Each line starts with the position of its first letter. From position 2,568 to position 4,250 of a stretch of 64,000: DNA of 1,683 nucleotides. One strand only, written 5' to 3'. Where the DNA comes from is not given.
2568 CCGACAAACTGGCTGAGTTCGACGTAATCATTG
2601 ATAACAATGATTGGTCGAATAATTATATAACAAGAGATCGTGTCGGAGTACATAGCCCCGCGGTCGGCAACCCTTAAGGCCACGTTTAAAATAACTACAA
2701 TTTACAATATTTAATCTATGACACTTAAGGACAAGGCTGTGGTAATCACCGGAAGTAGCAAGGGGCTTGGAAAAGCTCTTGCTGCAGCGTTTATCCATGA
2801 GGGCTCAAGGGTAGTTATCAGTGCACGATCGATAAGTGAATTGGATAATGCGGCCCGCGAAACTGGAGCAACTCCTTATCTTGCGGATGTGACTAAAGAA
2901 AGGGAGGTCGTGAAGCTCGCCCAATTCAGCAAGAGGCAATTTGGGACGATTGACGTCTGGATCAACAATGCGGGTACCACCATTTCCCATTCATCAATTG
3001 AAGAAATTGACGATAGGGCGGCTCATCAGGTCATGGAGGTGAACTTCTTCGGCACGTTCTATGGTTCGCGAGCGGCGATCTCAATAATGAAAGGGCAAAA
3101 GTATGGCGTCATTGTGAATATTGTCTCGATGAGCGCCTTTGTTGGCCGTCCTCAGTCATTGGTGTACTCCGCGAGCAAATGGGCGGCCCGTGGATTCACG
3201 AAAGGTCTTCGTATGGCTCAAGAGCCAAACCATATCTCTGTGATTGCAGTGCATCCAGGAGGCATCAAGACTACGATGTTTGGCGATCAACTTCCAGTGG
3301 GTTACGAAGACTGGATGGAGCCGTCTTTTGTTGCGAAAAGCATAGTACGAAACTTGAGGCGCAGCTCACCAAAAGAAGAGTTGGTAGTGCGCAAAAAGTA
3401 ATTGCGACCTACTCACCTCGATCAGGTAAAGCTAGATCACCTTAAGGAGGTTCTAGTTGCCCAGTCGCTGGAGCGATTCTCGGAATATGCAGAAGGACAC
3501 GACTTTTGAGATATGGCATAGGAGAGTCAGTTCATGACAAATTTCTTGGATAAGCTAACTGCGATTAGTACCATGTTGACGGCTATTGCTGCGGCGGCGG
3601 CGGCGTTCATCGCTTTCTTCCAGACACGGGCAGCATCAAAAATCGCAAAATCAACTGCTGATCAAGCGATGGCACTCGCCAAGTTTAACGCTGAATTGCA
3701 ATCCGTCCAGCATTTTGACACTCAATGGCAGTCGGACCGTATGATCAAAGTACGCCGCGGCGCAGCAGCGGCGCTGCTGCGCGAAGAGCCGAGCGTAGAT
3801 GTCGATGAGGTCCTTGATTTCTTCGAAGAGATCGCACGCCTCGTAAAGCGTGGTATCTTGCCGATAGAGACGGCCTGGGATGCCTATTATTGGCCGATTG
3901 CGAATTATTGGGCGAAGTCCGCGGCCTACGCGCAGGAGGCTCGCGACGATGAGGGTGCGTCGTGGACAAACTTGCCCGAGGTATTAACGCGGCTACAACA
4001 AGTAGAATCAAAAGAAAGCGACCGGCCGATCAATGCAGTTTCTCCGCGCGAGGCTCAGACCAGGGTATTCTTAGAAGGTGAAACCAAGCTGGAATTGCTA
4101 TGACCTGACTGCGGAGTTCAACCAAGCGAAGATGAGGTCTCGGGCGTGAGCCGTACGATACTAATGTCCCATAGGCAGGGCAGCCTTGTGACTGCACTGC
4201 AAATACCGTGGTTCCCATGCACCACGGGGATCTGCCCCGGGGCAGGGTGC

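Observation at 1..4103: Low-GC cargo block next to the serine recombinase: truncated NB-ARC-like STAND NTPase with helical-repeat sensor, P-loop kinase-like protein, SDR and a TM protein (candidate defence/accessory island)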

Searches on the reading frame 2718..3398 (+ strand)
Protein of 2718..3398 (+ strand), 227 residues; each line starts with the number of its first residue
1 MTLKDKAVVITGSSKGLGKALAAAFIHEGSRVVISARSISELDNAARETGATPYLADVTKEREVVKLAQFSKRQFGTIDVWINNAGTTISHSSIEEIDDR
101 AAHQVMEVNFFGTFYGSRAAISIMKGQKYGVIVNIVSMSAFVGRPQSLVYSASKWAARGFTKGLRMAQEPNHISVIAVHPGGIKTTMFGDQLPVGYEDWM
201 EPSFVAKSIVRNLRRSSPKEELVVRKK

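Call 6: search_protein_families(library=pfam, proteins=[window:2718-3398:+], max_evalue=0.01)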
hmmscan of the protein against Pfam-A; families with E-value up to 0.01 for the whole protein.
window:2718-3398:+ (227 aa): 5 families
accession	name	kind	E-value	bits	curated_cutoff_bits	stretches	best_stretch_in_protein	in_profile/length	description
PF00106.31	adh_short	-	5.5e-50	170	26.6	1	6-189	1-188/195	short chain dehydrogenase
PF13561.12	adh_short_C2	-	1.8e-33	116.5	27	1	14-191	5-183/236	Enoyl-(Acyl carrier protein) reductase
PF08659.16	KR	-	6.7e-07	29.8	22.6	1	8-165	3-164/180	KR domain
PF23441.1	SDR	-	9.4e-05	22.4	27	1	5-189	7-200/258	SDR-like rossmann domain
PF02882.25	THF_DHG_CYH_C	-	0.0066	16.2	27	0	2-48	33-79/160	Tetrahydrofolate dehydrogenase/cyclohydrolase, NAD(P)-binding domain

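Call 7: search_protein_families(library=padloc, proteins=[window:2718-3398:+], max_evalue=0.1)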
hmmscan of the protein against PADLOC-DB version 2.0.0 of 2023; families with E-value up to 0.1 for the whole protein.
window:2718-3398:+ (227 aa): 0 families

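Call 8: search_protein_families(library=ncbifam, proteins=[window:2718-3398:+], max_evalue=0.01)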
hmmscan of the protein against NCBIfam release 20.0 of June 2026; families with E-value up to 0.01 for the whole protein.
window:2718-3398:+ (227 aa): 224 families (the best 25 are shown)
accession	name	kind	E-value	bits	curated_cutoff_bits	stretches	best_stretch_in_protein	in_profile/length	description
NF005495.0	PRK07109.1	subfamily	2.1e-45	155.4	264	1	3-189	6-198/334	SDR family oxidoreductase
NF005559.1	PRK07231.1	subfamily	8.5e-42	143.4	215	1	3-192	2-195/249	glucose 1-dehydrogenase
NF004825.0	PRK06181.1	equivalog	1.9e-40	138.8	215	1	2-186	3-191/268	SDR family oxidoreductase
NF005878.0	PRK07825.1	subfamily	4.8e-40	137.6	287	1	2-219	6-223/278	short chain dehydrogenase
NF006118.0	PRK08264.1-4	subfamily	5.7e-40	137.3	279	1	1-216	1-210/244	SDR family oxidoreductase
NF004198.0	PRK05653.1-3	equivalog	8e-40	136.8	296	1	2-187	4-193/248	3-oxoacyl-ACP reductase FabG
NF006114.0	PRK08263.1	subfamily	1.3e-38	132.9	290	1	6-190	4-189/280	short chain dehydrogenase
NF004824.0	PRK06180.1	subfamily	9.9e-38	129.9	298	1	5-188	4-188/279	oxidoreductase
NF052562.1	RADHDNL4305835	equivalog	3.3e-37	128.3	400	1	3-190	5-198/252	NADP-dependent (R)-specific alcohol dehydrogenase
NF005806.0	PRK07666.1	equivalog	3.4e-37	128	286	1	2-214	4-222/239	3-ketoacyl-ACP reductase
NF004792.0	PRK06139.1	equivalog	3.8e-37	128.1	308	1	2-189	5-197/327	SDR family oxidoreductase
NF009466.0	PRK12826.1-2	subfamily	3.8e-37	128.1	222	1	5-193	3-197/248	3-oxoacyl-ACP reductase FabG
NF006123.0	PRK08267.1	equivalog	9.6e-37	126.6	261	1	5-189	2-189/261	SDR family oxidoreductase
NF004791.0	PRK06138.1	equivalog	4.1e-36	124.6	312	1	1-190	1-193/252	SDR family oxidoreductase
NF005594.0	PRK07326.1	equivalog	1.9e-35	122.6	271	1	2-213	3-216/237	SDR family oxidoreductase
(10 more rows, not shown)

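Call 88: search_protein_families(library=phrogs, proteins=[window:2718-3398:+], max_evalue=0.01)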
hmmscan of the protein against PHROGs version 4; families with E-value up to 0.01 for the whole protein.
window:2718-3398:+ (227 aa): 1 family
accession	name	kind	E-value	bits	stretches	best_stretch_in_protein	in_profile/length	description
phrog_3142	-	moron, auxiliary metabolic gene and host takeover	6.1e-49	167.9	1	2-216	284-504/596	FabG-like 3-oxoacyl-(acyl-carrier-protein) reductase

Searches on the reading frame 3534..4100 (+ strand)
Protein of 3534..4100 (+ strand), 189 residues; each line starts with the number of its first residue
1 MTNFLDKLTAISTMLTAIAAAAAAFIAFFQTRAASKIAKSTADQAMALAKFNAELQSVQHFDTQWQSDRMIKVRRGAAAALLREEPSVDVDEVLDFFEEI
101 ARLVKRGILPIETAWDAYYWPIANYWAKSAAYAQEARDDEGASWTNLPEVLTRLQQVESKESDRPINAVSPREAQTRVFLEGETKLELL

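Call 6: search_protein_families(library=pfam, proteins=[window:3534-4100:+], max_evalue=0.01)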
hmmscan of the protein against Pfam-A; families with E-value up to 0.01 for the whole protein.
window:3534-4100:+ (189 aa): 2 families
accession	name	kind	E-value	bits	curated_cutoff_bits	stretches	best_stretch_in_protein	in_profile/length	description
PF15956.11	DUF4760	-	2.9e-09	37.6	25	1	17-141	1-126/141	Domain of unknown function (DUF4760)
PF14015.11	DUF4231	-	0.0097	16.8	24.7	0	14-71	22-77/103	Protein of unknown function (DUF4231)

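Call 7: search_protein_families(library=padloc, proteins=[window:3534-4100:+], max_evalue=0.1)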
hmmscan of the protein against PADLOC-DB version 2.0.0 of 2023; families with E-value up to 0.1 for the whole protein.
window:3534-4100:+ (189 aa): 1 family
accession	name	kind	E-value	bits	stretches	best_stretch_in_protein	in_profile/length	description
PDLC02132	Csn2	-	0.022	12.9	1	20-105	66-153/220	-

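Call 8: search_protein_families(library=ncbifam, proteins=[window:3534-4100:+], max_evalue=0.01)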
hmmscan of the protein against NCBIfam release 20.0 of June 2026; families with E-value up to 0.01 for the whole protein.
window:3534-4100:+ (189 aa): 0 families

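Call 88: search_protein_families(library=phrogs, proteins=[window:3534-4100:+], max_evalue=0.01)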
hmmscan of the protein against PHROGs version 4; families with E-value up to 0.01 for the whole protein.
window:3534-4100:+ (189 aa): 1 family
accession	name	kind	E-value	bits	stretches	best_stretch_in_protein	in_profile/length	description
phrog_2733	-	unknown function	0.00042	21.3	1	61-150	77-165/186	-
